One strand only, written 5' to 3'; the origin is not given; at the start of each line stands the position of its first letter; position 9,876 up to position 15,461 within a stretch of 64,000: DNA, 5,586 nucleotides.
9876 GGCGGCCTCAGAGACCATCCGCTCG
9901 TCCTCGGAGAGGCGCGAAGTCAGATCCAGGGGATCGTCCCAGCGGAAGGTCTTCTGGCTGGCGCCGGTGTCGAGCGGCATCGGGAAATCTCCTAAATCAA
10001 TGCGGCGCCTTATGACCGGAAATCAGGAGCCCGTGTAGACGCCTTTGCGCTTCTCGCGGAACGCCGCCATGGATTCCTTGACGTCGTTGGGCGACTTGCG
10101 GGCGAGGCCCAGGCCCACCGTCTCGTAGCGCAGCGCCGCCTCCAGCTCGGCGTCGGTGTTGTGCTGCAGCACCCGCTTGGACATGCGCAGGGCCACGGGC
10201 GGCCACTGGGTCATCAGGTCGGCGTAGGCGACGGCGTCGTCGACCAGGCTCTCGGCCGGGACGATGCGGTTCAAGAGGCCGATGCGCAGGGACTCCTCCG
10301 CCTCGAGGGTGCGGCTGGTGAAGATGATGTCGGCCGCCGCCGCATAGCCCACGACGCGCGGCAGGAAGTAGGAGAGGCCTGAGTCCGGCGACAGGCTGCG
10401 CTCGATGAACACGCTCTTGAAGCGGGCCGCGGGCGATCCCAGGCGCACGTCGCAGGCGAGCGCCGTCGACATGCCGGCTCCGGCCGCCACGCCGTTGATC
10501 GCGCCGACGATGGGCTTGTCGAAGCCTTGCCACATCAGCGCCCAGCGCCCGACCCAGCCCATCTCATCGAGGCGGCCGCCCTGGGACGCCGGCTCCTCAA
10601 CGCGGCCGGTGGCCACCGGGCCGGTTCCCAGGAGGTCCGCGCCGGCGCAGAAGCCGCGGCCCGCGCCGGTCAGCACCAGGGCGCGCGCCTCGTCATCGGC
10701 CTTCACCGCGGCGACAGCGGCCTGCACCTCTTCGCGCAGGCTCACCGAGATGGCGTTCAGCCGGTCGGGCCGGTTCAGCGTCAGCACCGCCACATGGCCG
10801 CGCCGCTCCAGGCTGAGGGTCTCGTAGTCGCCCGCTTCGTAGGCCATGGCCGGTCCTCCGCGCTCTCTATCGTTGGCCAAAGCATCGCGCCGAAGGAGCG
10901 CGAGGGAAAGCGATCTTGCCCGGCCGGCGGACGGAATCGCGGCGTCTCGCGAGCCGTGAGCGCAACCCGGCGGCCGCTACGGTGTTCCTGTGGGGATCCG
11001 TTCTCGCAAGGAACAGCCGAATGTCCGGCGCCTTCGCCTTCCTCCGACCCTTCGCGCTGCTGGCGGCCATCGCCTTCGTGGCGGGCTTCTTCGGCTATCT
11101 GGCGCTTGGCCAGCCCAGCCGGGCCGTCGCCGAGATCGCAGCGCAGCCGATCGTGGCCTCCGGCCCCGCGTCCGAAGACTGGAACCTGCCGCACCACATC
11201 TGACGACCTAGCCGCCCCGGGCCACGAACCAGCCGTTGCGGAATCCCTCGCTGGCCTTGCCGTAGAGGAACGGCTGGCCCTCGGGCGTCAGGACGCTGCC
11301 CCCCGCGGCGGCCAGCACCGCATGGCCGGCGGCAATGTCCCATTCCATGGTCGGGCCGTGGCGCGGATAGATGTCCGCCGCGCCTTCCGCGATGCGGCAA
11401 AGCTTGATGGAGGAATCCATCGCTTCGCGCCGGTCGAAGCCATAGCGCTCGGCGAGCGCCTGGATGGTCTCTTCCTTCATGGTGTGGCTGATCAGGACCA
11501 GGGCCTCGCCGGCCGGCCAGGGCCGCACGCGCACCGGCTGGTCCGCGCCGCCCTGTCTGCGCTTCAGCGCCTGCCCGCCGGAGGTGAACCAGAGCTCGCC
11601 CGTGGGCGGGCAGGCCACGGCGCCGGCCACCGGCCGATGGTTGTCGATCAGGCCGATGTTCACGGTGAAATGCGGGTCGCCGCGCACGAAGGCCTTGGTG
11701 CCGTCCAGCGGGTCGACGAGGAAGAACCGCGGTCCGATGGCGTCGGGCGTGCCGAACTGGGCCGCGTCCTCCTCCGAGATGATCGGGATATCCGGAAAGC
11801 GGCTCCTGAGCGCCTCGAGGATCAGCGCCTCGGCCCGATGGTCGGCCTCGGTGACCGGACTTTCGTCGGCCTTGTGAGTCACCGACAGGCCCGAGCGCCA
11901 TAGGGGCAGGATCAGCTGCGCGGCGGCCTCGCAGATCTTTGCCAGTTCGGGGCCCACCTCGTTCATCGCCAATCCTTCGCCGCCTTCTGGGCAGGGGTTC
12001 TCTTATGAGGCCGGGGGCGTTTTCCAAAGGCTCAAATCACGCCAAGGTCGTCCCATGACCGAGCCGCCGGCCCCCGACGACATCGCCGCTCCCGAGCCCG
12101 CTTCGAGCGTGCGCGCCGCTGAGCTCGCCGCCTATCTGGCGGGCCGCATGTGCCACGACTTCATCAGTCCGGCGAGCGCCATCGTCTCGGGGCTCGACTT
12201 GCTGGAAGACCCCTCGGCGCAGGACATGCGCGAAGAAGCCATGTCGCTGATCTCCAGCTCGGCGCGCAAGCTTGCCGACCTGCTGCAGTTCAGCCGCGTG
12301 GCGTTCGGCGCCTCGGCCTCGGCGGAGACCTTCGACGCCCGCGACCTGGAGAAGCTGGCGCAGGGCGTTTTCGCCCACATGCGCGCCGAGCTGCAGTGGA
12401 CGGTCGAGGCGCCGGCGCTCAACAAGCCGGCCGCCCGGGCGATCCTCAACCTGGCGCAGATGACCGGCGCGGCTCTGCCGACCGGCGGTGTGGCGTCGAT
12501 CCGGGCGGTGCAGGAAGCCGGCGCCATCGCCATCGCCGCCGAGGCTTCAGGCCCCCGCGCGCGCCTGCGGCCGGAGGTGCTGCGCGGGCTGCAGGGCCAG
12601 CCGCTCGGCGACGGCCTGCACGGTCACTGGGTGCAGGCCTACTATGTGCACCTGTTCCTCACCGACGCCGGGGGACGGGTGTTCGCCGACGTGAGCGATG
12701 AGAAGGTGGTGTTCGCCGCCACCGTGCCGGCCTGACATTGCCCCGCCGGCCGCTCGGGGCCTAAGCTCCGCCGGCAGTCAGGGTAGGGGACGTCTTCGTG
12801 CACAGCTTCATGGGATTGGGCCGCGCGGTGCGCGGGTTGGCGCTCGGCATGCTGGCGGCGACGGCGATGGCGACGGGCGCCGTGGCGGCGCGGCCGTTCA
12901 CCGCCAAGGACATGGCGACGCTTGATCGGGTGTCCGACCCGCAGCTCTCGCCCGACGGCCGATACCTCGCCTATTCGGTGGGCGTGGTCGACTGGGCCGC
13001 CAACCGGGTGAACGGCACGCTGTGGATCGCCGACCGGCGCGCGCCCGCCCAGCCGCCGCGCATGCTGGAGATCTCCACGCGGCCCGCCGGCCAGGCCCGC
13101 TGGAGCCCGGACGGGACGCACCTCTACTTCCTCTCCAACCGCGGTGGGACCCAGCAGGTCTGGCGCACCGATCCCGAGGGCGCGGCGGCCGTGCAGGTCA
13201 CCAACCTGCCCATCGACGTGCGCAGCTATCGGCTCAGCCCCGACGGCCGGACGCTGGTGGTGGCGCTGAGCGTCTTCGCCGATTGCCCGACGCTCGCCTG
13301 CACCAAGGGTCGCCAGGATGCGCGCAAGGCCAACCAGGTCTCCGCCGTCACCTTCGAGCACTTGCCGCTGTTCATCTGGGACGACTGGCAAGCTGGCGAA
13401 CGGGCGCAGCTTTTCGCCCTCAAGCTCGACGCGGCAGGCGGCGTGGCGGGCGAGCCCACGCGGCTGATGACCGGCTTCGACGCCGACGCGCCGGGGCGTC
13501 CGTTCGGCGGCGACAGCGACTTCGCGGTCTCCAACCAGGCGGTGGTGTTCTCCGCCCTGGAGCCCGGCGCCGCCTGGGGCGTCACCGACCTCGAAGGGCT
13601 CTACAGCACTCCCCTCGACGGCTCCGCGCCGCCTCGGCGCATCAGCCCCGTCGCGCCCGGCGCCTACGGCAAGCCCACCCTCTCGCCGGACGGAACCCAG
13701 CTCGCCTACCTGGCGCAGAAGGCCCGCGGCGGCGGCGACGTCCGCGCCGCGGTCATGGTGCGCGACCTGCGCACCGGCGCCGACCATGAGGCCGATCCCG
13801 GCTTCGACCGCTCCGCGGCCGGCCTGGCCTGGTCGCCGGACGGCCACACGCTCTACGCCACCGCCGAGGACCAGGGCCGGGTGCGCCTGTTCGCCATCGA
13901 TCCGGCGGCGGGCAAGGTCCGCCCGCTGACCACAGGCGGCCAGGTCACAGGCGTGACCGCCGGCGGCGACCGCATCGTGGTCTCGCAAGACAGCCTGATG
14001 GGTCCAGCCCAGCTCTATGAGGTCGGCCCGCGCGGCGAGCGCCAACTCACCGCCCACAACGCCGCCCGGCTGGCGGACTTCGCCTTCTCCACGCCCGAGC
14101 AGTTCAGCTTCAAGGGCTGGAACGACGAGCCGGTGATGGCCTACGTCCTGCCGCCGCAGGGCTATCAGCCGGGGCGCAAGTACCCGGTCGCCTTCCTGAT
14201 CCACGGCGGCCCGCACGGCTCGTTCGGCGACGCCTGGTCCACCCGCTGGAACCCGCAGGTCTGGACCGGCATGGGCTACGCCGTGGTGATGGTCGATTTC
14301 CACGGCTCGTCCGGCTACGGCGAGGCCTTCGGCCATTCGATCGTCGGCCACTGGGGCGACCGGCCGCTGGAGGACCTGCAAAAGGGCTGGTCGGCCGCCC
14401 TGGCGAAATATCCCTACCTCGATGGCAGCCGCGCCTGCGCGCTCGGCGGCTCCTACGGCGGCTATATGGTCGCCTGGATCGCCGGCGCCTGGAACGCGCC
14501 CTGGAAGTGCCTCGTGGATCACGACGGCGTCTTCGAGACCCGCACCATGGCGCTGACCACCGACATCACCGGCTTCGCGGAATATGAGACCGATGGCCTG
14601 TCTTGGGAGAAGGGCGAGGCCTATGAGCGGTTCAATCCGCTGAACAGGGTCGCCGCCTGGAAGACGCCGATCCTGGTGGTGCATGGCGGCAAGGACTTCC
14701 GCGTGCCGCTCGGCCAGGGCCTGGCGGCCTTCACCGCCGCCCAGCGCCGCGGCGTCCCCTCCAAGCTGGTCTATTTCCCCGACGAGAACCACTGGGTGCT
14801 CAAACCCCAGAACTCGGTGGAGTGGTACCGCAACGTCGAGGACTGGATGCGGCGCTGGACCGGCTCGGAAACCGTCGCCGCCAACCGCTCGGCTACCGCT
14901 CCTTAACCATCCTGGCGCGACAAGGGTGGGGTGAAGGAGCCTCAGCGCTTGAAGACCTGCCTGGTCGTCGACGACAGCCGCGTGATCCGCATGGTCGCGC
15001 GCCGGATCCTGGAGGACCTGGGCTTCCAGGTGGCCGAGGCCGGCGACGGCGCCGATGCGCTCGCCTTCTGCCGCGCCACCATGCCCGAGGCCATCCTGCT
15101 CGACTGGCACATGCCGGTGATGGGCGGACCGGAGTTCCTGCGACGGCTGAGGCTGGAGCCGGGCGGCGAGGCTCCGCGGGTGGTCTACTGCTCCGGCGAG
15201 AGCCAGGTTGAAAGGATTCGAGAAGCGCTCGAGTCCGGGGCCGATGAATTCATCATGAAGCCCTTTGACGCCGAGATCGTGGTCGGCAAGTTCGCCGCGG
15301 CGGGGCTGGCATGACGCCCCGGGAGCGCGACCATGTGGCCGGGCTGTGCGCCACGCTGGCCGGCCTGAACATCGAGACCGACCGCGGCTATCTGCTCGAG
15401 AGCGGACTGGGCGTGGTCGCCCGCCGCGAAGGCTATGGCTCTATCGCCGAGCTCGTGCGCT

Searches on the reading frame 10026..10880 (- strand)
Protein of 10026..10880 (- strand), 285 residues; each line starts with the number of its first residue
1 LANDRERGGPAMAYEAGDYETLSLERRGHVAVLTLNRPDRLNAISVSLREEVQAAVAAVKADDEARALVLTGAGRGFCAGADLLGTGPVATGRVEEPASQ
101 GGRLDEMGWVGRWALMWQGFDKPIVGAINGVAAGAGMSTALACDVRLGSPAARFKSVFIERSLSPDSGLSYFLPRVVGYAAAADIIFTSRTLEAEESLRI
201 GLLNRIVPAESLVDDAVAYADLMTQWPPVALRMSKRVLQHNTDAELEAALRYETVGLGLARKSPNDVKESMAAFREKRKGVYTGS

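Call 54: search_protein_families(library=pfam, proteins=[window:10026-10880:-], max_evalue=0.001)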
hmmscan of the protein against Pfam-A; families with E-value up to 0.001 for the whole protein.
window:10026-10880:- (285 aa): 2 families
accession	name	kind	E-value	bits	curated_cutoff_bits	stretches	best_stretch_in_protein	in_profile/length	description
PF00378.25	ECH_1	-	6.6e-45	153.8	27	1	27-283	3-249/251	Enoyl-CoA hydratase/isomerase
PF16113.10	ECH_2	-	4e-23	82.9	27.2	1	31-213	2-178/335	Enoyl-CoA hydratase/isomerase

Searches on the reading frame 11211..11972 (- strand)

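Call 54: search_protein_families(library=pfam, proteins=[window:11211-11972:-], max_evalue=0.001)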
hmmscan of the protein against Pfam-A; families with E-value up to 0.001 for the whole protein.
window:11211-11972:- (254 aa): 1 family
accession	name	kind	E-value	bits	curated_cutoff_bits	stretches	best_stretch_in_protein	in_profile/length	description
PF00459.30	Inositol_P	-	9e-54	183.2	27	1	12-241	11-249/271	Inositol monophosphatase family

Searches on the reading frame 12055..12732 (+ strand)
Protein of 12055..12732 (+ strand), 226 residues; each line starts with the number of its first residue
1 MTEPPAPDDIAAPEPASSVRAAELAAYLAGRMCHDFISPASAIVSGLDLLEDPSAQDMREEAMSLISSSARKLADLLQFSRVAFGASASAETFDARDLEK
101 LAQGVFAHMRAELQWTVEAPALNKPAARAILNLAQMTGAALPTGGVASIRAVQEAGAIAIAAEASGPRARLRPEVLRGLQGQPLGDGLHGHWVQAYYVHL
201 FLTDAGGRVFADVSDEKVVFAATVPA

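Call 17: search_protein_families(library=pfam, proteins=[window:12055-12732:+], max_evalue=0.01)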
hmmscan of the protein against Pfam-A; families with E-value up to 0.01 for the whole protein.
window:12055-12732:+ (226 aa): 1 family
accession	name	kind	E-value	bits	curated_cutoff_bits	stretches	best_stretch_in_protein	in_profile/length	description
PF10090.15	HPTransfase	-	1.8e-32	112.1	22.9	1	96-216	2-122/123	Histidine phosphotransferase C-terminal domain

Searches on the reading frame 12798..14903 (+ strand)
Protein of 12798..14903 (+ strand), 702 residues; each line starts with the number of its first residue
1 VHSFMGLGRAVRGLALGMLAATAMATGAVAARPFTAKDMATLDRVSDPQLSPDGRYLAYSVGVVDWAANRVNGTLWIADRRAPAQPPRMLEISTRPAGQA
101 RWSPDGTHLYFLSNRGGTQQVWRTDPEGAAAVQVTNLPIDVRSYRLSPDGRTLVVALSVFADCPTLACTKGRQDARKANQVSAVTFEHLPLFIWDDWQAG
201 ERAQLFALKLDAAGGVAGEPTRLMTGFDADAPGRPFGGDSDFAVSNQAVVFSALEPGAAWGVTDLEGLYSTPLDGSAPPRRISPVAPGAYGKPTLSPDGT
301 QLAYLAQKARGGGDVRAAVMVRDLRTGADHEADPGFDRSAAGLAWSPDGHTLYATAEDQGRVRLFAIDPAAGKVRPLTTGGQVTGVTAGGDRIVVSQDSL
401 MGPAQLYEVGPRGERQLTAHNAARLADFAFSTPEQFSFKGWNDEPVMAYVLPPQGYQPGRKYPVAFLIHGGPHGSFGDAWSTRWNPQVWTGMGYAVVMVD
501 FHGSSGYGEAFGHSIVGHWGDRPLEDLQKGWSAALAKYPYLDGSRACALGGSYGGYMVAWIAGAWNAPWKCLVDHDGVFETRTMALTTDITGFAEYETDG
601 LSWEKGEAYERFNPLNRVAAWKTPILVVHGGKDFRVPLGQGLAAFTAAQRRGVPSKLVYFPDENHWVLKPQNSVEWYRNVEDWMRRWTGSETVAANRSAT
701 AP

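Call 17: search_protein_families(library=pfam, proteins=[window:12798-14903:+], max_evalue=0.01)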
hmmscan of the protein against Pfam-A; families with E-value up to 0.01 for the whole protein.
window:12798-14903:+ (702 aa): 11 families
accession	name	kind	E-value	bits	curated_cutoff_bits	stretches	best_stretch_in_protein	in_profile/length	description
PF00326.27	Peptidase_S9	-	1.1e-58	198.7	22.6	1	480-690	1-212/213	Prolyl oligopeptidase family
PF07676.18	PD40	-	1.6e-18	66.5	20.9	1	96-122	10-37/38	WD40-like Beta Propeller Repeat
PF08450.18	SGL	-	5.9e-06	26.5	26.3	0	319-375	117-171/246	SMP-30/Gluconolactonase/LRE-like region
PF25174.1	Beta-prop_THOC3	-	6e-05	22.6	305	0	296-367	97-158/272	THOC3 beta-propeller domain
PF12146.15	Hydrolase_4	-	0.00065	19.5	27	0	616-651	185-220/239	Serine aminopeptidase, S33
PF10282.15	Lactonase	-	0.00079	19.2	21.7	0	343-380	296-333/344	Lactonase, 7-bladed beta-propeller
PF02897.21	Peptidase_S9_N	-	0.00083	18.7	24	0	295-359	131-192/414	Prolyl oligopeptidase, N-terminal beta-propeller domain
PF20434.5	BD-FAE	-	0.0014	18.6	26.8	0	604-641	171-208/215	BD-FAE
PF00930.27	DPPIV_N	-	0.0055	15.9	22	0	51-114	1-62/354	Dipeptidyl peptidase IV (DPP IV) N-terminal region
PF12894.13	ANAPC4_WD40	-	0.0066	17.1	22.9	0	337-367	38-67/91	Anaphase-promoting complex subunit 4 WD40 domain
PF00400.38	WD40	-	0.0074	17.3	27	0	342-364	16-37/39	WD domain, G-beta repeat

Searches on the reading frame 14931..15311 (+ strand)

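Call 17: search_protein_families(library=pfam, proteins=[window:14931-15311:+], max_evalue=0.01)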
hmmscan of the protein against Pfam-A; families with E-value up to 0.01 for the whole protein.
window:14931-15311:+ (127 aa): 1 family
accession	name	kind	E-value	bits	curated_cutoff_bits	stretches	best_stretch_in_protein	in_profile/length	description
PF00072.30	Response_reg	-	5.7e-25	88.1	30.2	1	11-115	2-104/111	Response regulator receiver domain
